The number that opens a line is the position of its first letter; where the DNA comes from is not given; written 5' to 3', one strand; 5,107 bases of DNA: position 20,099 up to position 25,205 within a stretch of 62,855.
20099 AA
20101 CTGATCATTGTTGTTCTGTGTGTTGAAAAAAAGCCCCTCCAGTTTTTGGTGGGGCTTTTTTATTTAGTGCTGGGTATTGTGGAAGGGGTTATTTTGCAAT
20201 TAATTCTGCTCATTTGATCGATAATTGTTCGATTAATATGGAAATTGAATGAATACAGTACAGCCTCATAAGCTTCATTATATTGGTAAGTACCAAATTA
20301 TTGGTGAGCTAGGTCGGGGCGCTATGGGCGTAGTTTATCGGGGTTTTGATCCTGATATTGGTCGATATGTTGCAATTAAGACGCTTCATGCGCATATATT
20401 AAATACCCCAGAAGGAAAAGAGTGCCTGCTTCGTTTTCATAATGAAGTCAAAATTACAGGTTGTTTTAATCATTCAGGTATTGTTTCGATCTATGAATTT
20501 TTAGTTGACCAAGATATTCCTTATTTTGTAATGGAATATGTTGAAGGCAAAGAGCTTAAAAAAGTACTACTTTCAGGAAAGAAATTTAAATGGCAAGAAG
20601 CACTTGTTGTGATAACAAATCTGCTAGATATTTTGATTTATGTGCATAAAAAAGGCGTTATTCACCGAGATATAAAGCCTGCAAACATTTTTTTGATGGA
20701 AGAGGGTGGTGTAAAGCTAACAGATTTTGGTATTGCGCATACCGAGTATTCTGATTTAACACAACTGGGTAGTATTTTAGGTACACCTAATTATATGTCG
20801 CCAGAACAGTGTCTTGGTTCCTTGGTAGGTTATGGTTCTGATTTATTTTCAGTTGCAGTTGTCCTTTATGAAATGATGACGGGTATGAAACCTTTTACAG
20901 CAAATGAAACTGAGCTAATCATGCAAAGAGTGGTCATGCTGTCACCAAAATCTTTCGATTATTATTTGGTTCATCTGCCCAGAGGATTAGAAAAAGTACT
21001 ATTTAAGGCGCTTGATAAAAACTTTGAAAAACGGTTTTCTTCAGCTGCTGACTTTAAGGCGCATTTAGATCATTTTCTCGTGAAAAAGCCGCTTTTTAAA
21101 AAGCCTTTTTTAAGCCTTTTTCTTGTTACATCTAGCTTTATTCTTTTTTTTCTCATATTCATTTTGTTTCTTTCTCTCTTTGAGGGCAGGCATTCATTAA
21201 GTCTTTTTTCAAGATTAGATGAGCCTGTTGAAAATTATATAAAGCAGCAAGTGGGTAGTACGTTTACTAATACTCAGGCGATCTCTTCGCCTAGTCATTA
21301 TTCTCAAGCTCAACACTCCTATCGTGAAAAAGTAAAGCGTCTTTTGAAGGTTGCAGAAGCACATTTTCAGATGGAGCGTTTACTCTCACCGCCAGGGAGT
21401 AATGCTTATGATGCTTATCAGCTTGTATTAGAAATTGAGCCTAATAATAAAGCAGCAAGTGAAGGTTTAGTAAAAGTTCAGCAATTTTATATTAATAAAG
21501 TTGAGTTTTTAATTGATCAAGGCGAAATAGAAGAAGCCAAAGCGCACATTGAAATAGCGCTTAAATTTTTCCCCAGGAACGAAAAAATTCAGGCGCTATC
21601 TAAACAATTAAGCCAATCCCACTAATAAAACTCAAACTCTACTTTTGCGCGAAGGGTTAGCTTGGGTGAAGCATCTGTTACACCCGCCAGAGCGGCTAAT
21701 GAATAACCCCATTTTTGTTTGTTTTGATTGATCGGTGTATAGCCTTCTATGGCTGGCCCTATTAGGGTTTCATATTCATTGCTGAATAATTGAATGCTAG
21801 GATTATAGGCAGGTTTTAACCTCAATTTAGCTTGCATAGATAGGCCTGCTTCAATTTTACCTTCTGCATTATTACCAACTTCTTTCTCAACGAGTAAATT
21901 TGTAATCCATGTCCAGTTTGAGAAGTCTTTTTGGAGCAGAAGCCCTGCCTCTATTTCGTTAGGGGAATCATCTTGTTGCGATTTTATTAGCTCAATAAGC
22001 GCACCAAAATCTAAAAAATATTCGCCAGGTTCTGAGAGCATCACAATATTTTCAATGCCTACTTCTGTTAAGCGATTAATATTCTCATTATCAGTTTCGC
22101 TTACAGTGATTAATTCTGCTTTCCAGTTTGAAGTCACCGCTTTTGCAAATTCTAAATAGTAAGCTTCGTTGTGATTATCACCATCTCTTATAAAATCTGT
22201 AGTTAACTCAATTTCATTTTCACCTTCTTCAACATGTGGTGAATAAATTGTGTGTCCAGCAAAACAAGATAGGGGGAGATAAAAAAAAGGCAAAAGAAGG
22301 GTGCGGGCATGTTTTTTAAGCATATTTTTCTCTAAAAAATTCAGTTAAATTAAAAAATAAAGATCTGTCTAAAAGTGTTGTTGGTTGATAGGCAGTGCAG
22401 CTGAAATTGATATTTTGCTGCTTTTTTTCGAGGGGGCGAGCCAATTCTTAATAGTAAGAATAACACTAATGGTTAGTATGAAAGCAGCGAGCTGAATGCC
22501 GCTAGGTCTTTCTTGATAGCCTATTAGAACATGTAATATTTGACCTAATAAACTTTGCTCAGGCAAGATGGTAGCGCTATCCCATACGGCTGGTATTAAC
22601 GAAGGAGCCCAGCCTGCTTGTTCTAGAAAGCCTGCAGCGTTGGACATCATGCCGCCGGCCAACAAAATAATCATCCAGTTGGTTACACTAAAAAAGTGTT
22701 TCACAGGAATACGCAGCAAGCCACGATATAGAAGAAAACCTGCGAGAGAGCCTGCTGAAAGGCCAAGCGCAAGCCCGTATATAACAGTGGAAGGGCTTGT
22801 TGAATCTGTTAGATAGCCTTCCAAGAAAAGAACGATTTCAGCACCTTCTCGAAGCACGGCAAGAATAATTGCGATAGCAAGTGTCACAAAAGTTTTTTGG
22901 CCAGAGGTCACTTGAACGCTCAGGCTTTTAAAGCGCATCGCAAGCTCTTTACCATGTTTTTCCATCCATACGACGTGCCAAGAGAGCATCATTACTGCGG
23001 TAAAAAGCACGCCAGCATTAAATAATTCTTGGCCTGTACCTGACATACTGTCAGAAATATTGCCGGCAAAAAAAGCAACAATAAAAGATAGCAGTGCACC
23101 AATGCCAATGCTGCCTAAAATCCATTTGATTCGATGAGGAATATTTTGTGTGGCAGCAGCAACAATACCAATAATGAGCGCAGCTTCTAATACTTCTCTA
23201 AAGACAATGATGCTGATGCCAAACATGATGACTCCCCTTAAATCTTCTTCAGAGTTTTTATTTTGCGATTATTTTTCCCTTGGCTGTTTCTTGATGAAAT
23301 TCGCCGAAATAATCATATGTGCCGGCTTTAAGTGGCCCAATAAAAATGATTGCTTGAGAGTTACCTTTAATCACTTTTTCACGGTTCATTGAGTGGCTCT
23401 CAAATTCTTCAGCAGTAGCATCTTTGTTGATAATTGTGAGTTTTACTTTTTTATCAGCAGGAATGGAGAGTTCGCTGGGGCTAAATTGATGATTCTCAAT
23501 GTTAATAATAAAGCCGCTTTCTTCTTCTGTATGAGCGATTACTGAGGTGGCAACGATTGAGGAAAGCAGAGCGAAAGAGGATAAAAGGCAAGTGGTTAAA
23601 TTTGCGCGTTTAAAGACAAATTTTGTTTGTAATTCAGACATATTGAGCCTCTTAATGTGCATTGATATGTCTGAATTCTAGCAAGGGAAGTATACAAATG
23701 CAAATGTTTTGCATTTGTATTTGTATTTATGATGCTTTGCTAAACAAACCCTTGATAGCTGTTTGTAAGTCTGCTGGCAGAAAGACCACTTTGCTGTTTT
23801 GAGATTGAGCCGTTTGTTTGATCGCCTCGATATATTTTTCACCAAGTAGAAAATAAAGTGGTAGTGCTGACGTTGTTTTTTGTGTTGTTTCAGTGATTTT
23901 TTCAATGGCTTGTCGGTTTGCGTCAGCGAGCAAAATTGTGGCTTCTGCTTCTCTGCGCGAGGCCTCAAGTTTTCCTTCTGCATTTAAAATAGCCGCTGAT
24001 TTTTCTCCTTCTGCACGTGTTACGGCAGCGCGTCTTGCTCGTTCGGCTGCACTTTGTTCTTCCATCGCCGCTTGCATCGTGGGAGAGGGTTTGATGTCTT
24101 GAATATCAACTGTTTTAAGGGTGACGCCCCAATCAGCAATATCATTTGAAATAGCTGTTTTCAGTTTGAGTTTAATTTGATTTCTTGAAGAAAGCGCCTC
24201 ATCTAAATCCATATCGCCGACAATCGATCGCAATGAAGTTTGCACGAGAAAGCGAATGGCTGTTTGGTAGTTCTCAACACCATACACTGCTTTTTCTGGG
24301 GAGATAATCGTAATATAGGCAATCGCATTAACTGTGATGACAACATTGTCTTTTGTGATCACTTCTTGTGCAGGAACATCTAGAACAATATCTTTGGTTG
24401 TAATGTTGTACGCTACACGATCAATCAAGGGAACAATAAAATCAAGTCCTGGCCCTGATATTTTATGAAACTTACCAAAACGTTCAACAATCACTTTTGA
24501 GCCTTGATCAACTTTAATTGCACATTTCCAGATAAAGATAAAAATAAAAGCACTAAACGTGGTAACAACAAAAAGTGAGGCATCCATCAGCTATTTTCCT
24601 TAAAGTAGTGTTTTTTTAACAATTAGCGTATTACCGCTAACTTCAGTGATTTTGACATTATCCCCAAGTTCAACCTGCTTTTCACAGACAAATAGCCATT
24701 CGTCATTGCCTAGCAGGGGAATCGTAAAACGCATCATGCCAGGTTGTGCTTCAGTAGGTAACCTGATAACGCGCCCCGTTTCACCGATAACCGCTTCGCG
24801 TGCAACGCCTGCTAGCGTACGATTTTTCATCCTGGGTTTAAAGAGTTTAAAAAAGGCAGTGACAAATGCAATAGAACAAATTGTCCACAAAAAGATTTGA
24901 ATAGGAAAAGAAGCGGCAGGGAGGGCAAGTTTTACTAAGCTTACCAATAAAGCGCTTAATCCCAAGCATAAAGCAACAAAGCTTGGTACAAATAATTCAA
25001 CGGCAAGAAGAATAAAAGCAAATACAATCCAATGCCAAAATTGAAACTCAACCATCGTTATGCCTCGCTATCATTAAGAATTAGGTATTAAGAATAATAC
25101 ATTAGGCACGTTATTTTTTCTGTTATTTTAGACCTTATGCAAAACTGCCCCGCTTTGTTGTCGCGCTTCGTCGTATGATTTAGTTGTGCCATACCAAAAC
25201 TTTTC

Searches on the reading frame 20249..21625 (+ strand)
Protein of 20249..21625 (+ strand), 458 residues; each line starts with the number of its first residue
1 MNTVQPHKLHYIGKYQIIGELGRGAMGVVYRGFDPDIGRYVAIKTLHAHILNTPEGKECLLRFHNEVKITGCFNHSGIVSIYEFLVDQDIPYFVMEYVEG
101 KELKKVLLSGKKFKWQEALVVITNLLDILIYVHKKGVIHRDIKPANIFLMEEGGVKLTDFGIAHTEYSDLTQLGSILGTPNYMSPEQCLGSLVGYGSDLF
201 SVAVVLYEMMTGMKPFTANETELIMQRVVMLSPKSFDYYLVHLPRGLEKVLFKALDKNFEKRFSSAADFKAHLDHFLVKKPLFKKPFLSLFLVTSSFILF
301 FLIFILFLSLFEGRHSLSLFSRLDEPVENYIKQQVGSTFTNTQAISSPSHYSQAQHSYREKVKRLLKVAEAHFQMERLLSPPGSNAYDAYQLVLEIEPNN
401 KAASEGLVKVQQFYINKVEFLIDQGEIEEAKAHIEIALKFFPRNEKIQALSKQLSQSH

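Call 13: search_protein_families(library=pfam, proteins=[window:20249-21625:+], max_evalue=0.00001)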
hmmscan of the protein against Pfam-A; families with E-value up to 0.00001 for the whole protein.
window:20249-21625:+ (458 aa): 4 families
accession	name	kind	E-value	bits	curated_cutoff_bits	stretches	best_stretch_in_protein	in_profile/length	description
PF00069.31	Pkinase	-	1.8e-50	172.2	31.7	1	15-266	1-254/263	Protein kinase domain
PF07714.23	PK_Tyr_Ser-Thr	-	1.7e-29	103.3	23.1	1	17-228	3-217/258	Protein tyrosine and serine/threonine kinase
PF14531.12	Kinase-like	-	2.4e-06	27.5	25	1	118-161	146-190/289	Kinase-like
PF03109.22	ABC1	-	5.3e-06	26.2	22.9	0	93-165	145-216/244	ABC1 atypical kinase-like domain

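Call 57: search_solved_structures(query=window:20249-21625:+, max_evalue=1e-10)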
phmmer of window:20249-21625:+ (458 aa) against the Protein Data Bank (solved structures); distinct sequences matched with E-value up to 1e-10: 1509 (the best 60 are shown).
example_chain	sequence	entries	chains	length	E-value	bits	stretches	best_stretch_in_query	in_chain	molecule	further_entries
5u94_A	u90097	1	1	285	2.7e-41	145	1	10-273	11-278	Serine/threonine-protein kinase PknB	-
6b2p_A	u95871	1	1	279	2.7e-41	145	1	10-273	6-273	Serine/threonine-protein kinase PknB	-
1mru_A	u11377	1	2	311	2.8e-41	144.9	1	10-273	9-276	Probable serine/threonine-protein kinase pknB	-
1o6y_A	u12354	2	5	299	3e-41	144.8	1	10-273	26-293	SERINE/THREONINE-PROTEIN KINASE PKNB | Probable serine/threonine-protein kinase pknB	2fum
3f61_A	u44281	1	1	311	4.1e-41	144.4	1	10-273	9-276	Serine/threonine-protein kinase pknB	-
3orm_A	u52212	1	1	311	5.9e-41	143.9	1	10-273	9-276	Serine/threonine protein kinase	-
3f69_A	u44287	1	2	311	9.6e-41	143.2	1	10-273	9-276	Serine/threonine-protein kinase pknB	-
6i2p_A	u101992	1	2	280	1.3e-40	142.7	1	10-273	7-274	Serine/threonine-protein kinase PknB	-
3ori_A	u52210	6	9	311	1.3e-40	142.7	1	10-273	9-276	Serine/threonine protein kinase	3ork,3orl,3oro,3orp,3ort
9ruk_A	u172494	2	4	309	4.9e-38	134.2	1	11-273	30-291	Serine/threonine-protein kinase StkP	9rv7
9ru3_A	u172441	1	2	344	7.7e-38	133.6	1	11-273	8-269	Serine/threonine-protein kinase StkP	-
9ruj_A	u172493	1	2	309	1.3e-37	132.9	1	11-273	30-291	Serine/threonine-protein kinase StkP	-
9ymt_A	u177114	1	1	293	1.9e-37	132.3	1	14-276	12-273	Serine/Threonine Kinase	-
4eqm_A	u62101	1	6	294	1.9e-37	132.3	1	14-276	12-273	Protein kinase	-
9tmq_A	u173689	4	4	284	4.6e-36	127.7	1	12-268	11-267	Serine/threonine-protein kinase PknA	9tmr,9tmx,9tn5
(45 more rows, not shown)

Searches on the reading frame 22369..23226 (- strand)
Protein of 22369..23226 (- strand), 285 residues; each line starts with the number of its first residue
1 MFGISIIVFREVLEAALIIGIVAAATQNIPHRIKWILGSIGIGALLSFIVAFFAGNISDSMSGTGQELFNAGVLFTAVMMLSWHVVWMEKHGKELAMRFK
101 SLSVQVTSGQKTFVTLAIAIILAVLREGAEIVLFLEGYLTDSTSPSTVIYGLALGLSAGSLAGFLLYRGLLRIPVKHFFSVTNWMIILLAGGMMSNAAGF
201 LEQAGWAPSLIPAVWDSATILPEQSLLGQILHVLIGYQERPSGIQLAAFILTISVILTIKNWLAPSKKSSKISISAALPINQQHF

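Call 56: search_protein_families(library=pfam, proteins=[window:22369-23226:-], max_evalue=0.01)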
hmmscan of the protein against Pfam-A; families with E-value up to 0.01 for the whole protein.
window:22369-23226:- (285 aa): 2 families
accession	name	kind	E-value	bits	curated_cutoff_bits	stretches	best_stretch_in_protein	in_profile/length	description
PF03239.20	FTR1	-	2.2e-34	119.5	25.3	1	1-253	1-263/284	Iron permease FTR1 family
PF01036.24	Bac_rhodopsin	-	0.0033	17.3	24.6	1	17-87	112-183/224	Bacteriorhodopsin-like protein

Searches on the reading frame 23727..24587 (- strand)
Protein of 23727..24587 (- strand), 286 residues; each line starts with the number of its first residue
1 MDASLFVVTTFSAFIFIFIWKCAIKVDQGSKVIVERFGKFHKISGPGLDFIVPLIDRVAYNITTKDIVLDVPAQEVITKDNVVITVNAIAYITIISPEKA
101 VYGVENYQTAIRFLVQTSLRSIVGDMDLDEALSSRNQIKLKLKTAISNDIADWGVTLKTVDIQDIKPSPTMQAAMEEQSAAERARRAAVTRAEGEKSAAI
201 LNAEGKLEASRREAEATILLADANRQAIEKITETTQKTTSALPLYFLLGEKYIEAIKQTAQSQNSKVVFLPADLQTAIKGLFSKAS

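Call 56: search_protein_families(library=pfam, proteins=[window:23727-24587:-], max_evalue=0.01)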
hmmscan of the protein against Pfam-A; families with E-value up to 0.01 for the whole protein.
window:23727-24587:- (286 aa): 1 family
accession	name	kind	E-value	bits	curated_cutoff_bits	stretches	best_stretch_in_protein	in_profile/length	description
PF01145.31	Band_7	-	3.3e-40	138.4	23.6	1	25-196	2-176/176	SPFH domain / Band 7 family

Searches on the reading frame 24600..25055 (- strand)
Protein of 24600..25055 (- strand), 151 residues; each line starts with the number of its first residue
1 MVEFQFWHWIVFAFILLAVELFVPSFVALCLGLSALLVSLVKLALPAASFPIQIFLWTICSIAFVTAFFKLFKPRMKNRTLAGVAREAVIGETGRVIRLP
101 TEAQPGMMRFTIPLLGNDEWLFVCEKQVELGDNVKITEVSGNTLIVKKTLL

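Call 56: search_protein_families(library=pfam, proteins=[window:24600-25055:-], max_evalue=0.01)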
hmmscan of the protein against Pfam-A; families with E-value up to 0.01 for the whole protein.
window:24600-25055:- (151 aa): 2 families
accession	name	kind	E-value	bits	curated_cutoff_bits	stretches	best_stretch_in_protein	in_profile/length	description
PF01957.25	NfeD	-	4.8e-09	36.7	29.1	1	87-148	2-57/57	NfeD-like C-terminal, partner-binding domain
PF24961.1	NfeD_membrane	-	0.0015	19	26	1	10-68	55-115/119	NfeD integral membrane domain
